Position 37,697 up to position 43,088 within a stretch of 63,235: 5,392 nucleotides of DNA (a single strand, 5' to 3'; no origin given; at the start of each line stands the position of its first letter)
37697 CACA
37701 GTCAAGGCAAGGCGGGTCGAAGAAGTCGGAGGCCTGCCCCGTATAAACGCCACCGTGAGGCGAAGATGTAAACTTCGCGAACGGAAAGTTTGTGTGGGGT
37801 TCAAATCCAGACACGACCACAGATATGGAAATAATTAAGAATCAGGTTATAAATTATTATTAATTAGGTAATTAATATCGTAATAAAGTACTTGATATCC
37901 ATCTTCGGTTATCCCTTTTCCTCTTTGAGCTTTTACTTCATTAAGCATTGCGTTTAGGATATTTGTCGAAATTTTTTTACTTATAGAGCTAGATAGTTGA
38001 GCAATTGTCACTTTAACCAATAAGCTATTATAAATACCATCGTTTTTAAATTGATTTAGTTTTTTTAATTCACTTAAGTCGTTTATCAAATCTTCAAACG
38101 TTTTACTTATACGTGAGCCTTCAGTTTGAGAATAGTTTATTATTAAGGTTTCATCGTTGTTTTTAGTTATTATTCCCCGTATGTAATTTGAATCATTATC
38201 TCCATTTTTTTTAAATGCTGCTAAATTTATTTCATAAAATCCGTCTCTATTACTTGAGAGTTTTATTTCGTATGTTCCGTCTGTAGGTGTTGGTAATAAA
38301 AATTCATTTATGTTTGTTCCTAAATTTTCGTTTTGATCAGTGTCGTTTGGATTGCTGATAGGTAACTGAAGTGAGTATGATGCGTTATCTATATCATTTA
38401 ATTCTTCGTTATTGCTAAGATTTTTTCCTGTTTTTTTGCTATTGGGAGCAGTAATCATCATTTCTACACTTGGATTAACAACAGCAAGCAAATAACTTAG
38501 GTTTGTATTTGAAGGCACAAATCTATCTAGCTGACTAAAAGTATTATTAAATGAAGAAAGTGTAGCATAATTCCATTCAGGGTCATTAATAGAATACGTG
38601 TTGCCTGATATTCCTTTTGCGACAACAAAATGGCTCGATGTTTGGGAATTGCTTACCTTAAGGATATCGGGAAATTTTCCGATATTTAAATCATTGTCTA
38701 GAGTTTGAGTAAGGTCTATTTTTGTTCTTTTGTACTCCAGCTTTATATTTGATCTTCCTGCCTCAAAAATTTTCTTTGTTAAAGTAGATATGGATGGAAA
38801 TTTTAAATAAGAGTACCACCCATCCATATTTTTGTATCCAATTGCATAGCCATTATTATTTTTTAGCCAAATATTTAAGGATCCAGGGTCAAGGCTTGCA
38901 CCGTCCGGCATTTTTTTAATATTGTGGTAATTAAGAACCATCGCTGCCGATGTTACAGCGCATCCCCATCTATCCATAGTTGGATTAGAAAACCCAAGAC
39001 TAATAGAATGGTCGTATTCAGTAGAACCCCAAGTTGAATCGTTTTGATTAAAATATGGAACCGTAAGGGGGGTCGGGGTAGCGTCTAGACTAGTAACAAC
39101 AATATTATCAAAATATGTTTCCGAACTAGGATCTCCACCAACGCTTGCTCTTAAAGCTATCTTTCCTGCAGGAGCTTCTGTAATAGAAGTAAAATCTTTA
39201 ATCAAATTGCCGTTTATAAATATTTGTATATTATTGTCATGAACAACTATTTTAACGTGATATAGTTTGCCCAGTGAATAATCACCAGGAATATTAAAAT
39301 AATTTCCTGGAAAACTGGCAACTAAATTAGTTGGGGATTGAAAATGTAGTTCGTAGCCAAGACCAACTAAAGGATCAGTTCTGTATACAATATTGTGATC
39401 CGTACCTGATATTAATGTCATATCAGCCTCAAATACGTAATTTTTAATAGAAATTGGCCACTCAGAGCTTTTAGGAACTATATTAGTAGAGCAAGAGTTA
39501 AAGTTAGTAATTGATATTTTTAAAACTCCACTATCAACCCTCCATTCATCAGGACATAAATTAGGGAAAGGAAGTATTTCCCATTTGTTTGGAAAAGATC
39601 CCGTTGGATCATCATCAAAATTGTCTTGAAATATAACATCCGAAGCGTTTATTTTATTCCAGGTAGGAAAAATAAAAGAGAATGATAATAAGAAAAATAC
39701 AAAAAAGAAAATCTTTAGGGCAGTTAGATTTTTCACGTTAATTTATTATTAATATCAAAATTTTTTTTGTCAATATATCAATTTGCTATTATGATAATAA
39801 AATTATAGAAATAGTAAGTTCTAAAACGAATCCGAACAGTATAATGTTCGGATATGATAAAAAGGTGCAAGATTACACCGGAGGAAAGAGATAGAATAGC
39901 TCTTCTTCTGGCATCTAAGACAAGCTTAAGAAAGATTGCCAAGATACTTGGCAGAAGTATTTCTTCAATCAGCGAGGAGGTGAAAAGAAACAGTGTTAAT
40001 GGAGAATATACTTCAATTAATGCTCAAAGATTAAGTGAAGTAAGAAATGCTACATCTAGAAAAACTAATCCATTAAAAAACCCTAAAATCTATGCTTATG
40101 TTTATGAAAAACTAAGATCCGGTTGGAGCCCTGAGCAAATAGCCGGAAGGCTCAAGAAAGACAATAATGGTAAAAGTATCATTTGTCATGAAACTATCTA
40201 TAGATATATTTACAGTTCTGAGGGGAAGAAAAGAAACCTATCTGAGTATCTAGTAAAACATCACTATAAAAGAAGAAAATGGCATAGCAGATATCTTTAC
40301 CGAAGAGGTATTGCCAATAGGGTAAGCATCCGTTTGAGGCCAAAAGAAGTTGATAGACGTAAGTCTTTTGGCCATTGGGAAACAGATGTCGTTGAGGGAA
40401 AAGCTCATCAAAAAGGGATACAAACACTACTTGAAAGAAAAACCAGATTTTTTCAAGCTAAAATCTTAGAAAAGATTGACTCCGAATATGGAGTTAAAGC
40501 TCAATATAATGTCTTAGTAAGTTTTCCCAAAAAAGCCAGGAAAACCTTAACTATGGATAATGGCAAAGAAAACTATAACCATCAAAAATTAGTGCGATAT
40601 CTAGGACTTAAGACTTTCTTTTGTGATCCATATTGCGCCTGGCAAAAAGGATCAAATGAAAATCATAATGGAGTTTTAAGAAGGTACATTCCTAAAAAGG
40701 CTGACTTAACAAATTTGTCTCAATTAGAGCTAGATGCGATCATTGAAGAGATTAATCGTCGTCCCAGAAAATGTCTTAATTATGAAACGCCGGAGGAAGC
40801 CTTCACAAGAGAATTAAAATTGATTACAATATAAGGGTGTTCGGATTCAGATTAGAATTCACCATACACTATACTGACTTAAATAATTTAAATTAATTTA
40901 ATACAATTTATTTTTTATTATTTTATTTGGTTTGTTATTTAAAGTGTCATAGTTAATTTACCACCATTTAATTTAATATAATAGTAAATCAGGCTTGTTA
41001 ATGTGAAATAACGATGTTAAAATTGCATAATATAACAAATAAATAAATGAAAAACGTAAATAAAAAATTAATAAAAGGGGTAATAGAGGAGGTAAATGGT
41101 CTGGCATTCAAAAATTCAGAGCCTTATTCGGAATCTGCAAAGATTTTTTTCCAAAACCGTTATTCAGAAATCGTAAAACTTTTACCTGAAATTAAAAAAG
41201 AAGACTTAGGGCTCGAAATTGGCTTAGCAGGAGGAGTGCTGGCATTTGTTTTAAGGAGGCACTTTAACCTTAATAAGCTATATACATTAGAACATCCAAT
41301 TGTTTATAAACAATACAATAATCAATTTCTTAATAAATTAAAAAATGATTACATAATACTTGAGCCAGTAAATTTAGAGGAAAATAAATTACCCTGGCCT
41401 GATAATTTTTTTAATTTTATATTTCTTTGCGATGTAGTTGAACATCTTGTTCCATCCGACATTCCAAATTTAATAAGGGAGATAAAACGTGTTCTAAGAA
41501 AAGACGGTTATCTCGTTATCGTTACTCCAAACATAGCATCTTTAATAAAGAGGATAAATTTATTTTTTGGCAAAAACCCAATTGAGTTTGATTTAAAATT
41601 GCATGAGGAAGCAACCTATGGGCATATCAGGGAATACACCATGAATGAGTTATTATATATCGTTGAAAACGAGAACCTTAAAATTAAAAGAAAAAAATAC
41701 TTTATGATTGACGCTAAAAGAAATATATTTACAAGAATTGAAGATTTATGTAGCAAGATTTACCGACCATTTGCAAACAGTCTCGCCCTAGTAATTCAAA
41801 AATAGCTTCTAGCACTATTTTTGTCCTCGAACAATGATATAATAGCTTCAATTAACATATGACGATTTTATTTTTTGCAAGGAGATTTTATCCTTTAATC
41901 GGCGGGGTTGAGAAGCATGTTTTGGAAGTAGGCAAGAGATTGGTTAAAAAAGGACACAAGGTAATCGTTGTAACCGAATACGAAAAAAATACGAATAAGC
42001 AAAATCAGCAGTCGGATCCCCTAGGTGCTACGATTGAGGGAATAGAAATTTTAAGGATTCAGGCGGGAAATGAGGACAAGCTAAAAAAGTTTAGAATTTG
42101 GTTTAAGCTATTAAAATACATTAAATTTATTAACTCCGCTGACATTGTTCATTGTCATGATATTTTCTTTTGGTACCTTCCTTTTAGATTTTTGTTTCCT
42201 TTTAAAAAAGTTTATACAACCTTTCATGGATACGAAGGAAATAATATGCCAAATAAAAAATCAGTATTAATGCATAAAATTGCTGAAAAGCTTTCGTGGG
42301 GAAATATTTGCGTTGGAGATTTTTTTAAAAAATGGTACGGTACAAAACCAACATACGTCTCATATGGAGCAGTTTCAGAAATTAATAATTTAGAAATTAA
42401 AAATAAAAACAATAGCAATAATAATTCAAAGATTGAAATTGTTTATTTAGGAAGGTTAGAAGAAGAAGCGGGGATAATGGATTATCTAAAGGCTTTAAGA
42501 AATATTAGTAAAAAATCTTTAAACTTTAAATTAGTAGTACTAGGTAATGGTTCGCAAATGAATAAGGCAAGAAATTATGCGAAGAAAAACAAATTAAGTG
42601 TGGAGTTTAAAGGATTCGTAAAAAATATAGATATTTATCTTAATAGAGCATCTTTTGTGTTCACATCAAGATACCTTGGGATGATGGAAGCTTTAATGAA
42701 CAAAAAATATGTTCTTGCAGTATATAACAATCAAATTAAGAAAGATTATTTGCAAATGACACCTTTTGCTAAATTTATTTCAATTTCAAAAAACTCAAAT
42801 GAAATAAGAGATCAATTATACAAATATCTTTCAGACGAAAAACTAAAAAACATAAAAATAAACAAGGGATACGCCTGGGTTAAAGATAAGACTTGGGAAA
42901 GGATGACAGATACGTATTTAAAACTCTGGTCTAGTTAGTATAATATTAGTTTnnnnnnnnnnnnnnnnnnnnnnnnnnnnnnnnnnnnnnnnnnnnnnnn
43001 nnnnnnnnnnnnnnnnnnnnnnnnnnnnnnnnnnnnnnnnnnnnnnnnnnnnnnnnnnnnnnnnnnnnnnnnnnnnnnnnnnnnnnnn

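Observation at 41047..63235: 22-kb surface-glycan island dominated by lipid-carrier-dependent (GT-C) glycosyltransferases: candidate extracytoplasmic glycosylation system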

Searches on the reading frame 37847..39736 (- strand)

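Call 10: search_protein_families(library=pfam, proteins=[window:37847-39736:-], max_evalue=0.0001)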
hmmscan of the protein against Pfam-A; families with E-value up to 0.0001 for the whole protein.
window:37847-39736:- (629 aa): 3 families
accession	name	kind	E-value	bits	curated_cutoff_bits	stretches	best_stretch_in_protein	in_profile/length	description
PF13529.12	Peptidase_C39_2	-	3.6e-08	34.5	24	1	224-386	1-142/143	Peptidase_C39 like family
PF06439.18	3keto-disac_hyd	-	5.6e-06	27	26.8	1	97-214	51-186/187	3-keto-disaccharide hydrolase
PF13385.13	Laminin_G_3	-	2.7e-05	24.8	27.6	0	122-210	44-132/151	Concanavalin A-like lectin/glucanases superfamily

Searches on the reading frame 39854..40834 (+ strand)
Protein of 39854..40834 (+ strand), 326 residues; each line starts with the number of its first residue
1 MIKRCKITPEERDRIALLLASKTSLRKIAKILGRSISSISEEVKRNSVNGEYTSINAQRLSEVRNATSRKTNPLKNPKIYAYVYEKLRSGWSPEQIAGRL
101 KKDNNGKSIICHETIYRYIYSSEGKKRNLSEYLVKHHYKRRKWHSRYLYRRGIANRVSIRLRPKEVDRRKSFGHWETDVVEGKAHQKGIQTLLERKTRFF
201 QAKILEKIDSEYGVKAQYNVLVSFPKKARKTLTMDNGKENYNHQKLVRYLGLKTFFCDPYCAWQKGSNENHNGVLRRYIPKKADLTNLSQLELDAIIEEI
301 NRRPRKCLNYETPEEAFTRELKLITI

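Call 10: search_protein_families(library=pfam, proteins=[window:39854-40834:+], max_evalue=0.0001)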
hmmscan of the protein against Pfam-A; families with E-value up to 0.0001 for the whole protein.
window:39854-40834:+ (326 aa): 3 families
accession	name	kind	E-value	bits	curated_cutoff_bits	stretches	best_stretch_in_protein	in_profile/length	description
PF13936.12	HTH_38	-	1.9e-11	43.9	27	1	6-46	4-44/44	Helix-turn-helix domain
PF13565.12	HTH_32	-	3.1e-06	28.1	33.7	0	62-118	16-72/73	Homeodomain-like domain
PF00665.32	rve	-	8.8e-06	26.4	32.6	1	170-260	3-100/102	Integrase core domain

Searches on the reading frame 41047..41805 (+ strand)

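Call 5: search_protein_families(library=pfam, proteins=[window:41047-41805:+], max_evalue=0.01)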
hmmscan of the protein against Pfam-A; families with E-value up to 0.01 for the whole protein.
window:41047-41805:+ (252 aa): 5 families
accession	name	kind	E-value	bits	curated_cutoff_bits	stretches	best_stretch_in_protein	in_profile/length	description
PF08241.18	Methyltransf_11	-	7.3e-10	39.8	21.2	1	56-158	1-95/95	Methyltransferase domain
PF13489.12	Methyltransf_23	-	2.1e-09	37.7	27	1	40-213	10-161/164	Methyltransferase domain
PF13649.12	Methyltransf_25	-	1.2e-05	26.3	27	1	101-154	44-97/97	Methyltransferase domain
PF13847.12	Methyltransf_31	-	0.00073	19.7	27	1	113-168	64-114/145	Methyltransferase domain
PF08242.18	Methyltransf_12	-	0.0035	18.5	30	1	56-156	1-98/98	Methyltransferase domain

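Call 26: search_protein_families(library=ncbifam, proteins=[window:41047-41805:+], max_evalue=0.001)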
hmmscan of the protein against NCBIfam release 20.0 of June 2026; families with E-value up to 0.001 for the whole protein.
window:41047-41805:+ (252 aa): 0 families

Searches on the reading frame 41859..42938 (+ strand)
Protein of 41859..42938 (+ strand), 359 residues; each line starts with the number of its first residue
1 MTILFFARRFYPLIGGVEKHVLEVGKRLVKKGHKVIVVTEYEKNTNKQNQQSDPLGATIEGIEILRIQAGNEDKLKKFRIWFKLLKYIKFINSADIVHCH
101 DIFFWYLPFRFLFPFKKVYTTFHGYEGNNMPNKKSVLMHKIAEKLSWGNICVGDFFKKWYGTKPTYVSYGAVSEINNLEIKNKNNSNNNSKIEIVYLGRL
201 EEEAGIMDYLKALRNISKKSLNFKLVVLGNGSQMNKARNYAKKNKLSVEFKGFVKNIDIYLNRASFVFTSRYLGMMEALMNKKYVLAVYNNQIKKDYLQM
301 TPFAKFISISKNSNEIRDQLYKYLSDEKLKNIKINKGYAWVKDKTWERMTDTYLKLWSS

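Call 5: search_protein_families(library=pfam, proteins=[window:41859-42938:+], max_evalue=0.01)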
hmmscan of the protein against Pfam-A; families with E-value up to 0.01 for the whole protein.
window:41859-42938:+ (359 aa): 7 families
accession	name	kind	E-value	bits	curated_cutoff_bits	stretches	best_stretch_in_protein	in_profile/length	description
PF00534.26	Glycos_transf_1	-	1.4e-13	51.2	26.4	1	182-338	6-170/172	Glycosyl transferases group 1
PF13439.12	Glyco_transf_4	-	1.9e-13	51.2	28.5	1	14-158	1-146/170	Glycosyltransferase Family 4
PF13692.12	Glyco_trans_1_4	-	8.2e-10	39.5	27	1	193-275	3-89/142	Glycosyl transferases group 1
PF13477.12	Glyco_trans_4_2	-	6.5e-05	23.6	23.4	1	18-141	10-124/139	Glycosyl transferase 4-like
PF13579.12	Glyco_trans_4_4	-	0.00022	22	29.7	1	15-103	1-80/158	Glycosyl transferase 4-like domain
PF08323.17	Glyco_transf_5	-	0.0063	16.7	22.7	0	3-80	2-113/239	Starch synthase catalytic domain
PF11488.14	Lge1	-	0.0065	17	25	0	194-249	6-61/71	Transcriptional regulatory protein LGE1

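Call 26: search_protein_families(library=ncbifam, proteins=[window:41859-42938:+], max_evalue=0.001)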
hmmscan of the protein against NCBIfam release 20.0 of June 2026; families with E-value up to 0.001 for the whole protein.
window:41859-42938:+ (359 aa): 11 families
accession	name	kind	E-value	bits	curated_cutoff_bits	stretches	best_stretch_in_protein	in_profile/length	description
NF049988.1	MGlcDAGSynMgs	equivalog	3.7e-08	33.1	400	1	1-103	1-96/398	alpha-monoglucosyldiacylglycerol synthase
NF050056.1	ProtGlycPglH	equivalog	7.8e-08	31.8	600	1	181-356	169-349/354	GalNAc-alpha-(1->4)-GalNAc-alpha-(1->3)-diNAcBac-PP-undecaprenol alpha-1,4-N-acetyl-D-galactosaminyltransferase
NF047880.1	glyco_SdgA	exception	1.3e-07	30.6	800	1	175-335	301-466/488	serine-aspartate repeat adhesin O-glycosyltransferase SdgA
TIGR04157.1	glyco_rSAM_CFB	subfamily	2.5e-07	30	400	1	173-260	210-295/406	TIGR04157 family glycosyltransferase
NF038295.1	EPS_HpsP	equivalog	4.9e-07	29.1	550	0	177-239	194-255/388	hormogonium polysaccharide biosynthesis glycosyltransferase HpsP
NF047684.1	TeichurnBiosyTuaC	equivalog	1.3e-05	24.3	550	1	176-275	205-302/391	teichuronic acid biosynthesis protein TuaC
NF007396.0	PRK09922.1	equivalog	4.2e-05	22.6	385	1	185-275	176-272/361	lipopolysaccharide 1,6-galactosyltransferase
NF012028.0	PRK15484.1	subfamily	4.4e-05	22.8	618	1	179-245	182-247/380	lipopolysaccharide N-acetylglucosaminyltransferase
NF041010.1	glycosy_Agl16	equivalog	8.8e-05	21.5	575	1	5-68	5-65/352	glycosylation protein Agl16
NF038298.1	EPS_HpsO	equivalog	0.00053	18.9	575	1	189-247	199-255/388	hormogonium polysaccharide biosynthesis glycosyltransferase HpsO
NF007640.0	PRK10307.1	subfamily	0.00099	18.1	276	0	1-39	1-39/411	WcaI family glycosyltransferase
